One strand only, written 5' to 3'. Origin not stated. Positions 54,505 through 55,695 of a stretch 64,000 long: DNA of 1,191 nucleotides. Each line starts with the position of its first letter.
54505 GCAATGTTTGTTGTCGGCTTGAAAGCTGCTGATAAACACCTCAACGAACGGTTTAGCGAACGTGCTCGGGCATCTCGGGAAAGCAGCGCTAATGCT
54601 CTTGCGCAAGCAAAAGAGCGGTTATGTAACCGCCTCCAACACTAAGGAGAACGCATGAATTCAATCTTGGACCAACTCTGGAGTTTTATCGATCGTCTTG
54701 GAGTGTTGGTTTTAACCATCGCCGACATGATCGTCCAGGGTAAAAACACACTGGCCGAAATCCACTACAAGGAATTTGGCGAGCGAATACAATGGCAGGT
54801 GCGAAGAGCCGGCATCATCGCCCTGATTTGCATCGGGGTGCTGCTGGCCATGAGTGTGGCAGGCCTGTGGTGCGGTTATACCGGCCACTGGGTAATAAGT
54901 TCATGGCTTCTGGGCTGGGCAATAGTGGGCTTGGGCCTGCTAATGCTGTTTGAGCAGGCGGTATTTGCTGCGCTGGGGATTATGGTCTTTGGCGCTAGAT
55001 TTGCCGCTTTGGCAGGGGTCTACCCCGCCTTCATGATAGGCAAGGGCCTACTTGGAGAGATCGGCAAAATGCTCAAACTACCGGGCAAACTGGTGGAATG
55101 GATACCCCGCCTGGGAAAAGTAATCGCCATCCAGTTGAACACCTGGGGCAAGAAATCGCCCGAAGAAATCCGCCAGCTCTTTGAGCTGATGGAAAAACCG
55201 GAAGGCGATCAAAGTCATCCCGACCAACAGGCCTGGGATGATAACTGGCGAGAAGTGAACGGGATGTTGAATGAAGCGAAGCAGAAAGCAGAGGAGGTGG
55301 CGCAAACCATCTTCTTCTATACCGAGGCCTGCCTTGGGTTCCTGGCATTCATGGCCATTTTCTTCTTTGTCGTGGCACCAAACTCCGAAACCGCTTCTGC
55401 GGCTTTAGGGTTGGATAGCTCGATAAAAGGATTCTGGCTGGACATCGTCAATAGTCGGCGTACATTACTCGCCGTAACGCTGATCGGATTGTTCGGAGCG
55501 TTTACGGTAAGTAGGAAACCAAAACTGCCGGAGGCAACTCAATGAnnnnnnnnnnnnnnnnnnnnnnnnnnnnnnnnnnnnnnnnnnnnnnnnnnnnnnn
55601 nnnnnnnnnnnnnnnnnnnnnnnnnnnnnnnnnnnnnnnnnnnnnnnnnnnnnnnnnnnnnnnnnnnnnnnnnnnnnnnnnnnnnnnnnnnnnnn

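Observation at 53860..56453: Tightly coupled three-gene cassette (soluble plus two membrane proteins) with no recognisable domains, compositionally distinct and bracketed by structured elements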

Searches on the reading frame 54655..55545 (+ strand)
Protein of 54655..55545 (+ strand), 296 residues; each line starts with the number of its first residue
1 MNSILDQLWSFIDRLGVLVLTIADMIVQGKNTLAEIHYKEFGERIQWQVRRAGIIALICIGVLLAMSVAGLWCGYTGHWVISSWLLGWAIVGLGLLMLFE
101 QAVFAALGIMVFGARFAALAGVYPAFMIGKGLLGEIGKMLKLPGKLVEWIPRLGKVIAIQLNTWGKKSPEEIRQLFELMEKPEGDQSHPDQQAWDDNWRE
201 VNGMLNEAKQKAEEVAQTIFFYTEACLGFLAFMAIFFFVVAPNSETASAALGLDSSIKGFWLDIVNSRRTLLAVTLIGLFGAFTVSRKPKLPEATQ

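Call 4: search_protein_families(library=pfam, proteins=[window:54655-55545:+], max_evalue=1)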
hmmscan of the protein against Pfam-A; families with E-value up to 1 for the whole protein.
window:54655-55545:+ (296 aa): 2 families
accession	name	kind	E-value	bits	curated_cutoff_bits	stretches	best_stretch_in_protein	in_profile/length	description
PF07332.16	Phage_holin_3_6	-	0.04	14.4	28.4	1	205-295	23-104/116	Putative Actinobacterial Holin-X, holin superfamily III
PF01466.24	Skp1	-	0.085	13.2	22.3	1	167-178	18-29/48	Skp1 family, dimerisation domain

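Call 13: search_protein_families(library=ncbifam, proteins=[window:54655-55545:+], max_evalue=1)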
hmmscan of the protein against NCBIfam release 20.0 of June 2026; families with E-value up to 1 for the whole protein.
window:54655-55545:+ (296 aa): 0 families

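Call 14: search_protein_families(library=padloc, proteins=[window:54655-55545:+], max_evalue=1)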
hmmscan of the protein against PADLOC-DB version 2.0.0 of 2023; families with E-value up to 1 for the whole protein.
window:54655-55545:+ (296 aa): 0 families

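Call 15: search_protein_families(library=phrogs, proteins=[window:54655-55545:+], max_evalue=1)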
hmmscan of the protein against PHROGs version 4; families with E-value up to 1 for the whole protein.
window:54655-55545:+ (296 aa): 0 families

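Call 16: find_homologous_proteins(query=window:54655-55545:+, max_evalue=0.01)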
Query window:54655-55545:+ (296 aa): 3 proteins with E <= 0.01 among 8000 candidates.
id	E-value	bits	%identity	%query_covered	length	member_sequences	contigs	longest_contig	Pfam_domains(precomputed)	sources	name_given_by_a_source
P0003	3.5e-193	659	100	100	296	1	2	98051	-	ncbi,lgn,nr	ncbi:MAG: hypothetical protein NTZ18_03995 [Candidatus Komeilibacteria bacterium]|nr:hypothetical pr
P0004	3.5e-94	334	56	100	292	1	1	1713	-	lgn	-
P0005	8.4e-90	319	55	100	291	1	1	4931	-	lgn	-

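Call 27: find_encoding_contigs(protein=P0004, flank=10000)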
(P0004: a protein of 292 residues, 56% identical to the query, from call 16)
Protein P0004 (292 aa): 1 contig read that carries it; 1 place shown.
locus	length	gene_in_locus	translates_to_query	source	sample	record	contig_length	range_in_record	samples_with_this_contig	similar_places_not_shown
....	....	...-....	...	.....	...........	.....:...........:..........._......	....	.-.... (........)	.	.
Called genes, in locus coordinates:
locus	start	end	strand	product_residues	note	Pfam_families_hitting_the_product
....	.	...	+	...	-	?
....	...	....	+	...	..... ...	-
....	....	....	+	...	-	?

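Call 88: search_protein_families(library=pfam, proteins=[L017:77-1099:+, L017:1111-1737:+, L017:1734-2858:+, L017:2873-3451:+], max_evalue=0.1)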
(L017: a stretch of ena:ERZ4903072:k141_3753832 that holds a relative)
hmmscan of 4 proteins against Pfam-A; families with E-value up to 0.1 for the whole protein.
L017:77-1099:+ (340 aa): 3 families
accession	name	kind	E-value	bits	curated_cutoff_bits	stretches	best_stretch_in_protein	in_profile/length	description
PF20176.3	DUF6541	-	0.0024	16.7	29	1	205-326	13-108/646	Family of unknown function (DUF6541)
PF07690.21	MFS_1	-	0.026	13.9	33.4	1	239-329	149-225/347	Major Facilitator Superfamily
PF00499.25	Oxidored_q3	-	0.074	13.2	33.2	0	231-275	65-99/146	NADH-ubiquinone/plastoquinone oxidoreductase chain 6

L017:1111-1737:+ (208 aa): 0 families

L017:1734-2858:+ (374 aa): 0 families

L017:2873-3451:+ (192 aa): 1 family
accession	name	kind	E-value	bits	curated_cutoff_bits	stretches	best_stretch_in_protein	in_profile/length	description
PF11190.13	DUF2976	-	0.027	14.8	28.2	1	20-57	10-47/87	Protein of unknown function (DUF2976)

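Call 93: search_solved_structures(query=A6, max_evalue=10, show_alignments=0)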
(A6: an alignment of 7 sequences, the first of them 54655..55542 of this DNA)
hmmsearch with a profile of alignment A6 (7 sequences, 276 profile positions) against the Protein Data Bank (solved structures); distinct sequences matched with E-value up to 10: 28.
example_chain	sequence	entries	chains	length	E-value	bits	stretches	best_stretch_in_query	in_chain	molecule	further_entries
8tm9_A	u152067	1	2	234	0.0032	20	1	179-236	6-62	D_3_633_8x peptide bound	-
8tlp_A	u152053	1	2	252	0.0039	19.7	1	179-236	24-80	D_3_633_8x, no peptide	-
7rkc_A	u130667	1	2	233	0.13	14.7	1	179-236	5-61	D_3_633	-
6n5a_B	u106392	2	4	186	0.66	12.4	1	126-170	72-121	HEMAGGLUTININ HA2 SUBUNIT | Hemagglutinin HA2 chain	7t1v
9tqb_C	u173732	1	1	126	0.71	12.3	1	135-214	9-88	BLOC-1-related complex subunit 7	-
1ji5_A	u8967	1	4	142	0.81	12.1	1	143-199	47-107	Dlp-1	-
5j2l_B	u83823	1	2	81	1.4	11.3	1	158-208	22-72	protein design 2L4HC2_11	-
4fqv_B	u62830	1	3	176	1.5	11.2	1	126-170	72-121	Hemagglutinin HA2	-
4dj6_B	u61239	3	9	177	1.6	11.1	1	126-170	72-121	Hemagglutinin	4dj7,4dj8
6ii4_B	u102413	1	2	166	1.6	11.1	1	126-170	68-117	Hemagglutinin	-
4lcx_B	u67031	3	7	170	1.7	11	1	126-170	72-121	Hemagglutinin HA2 | hemagglutinin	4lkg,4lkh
4lki_B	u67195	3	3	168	1.7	11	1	126-170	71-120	hemagglutinin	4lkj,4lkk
4kol_B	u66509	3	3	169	1.7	11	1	126-170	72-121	Hemagglutinin HA2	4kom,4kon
1ti8_B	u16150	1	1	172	1.8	11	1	126-170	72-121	hemagglutinin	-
6ii9_B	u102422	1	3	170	1.8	11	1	126-170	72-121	Hemagglutinin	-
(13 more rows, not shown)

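Call 105: find_related_loci(query=A2, collection=viral_contigs, flank=5000)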
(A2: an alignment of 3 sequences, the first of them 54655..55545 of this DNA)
Query A2 (296 aa) in viral_contigs; peptide patterns used: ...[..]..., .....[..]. (x = any residue, [..] = any of these).
57 stretches matched a pattern, but none encodes a relative of the query by tblastn (E <= 1e-3).
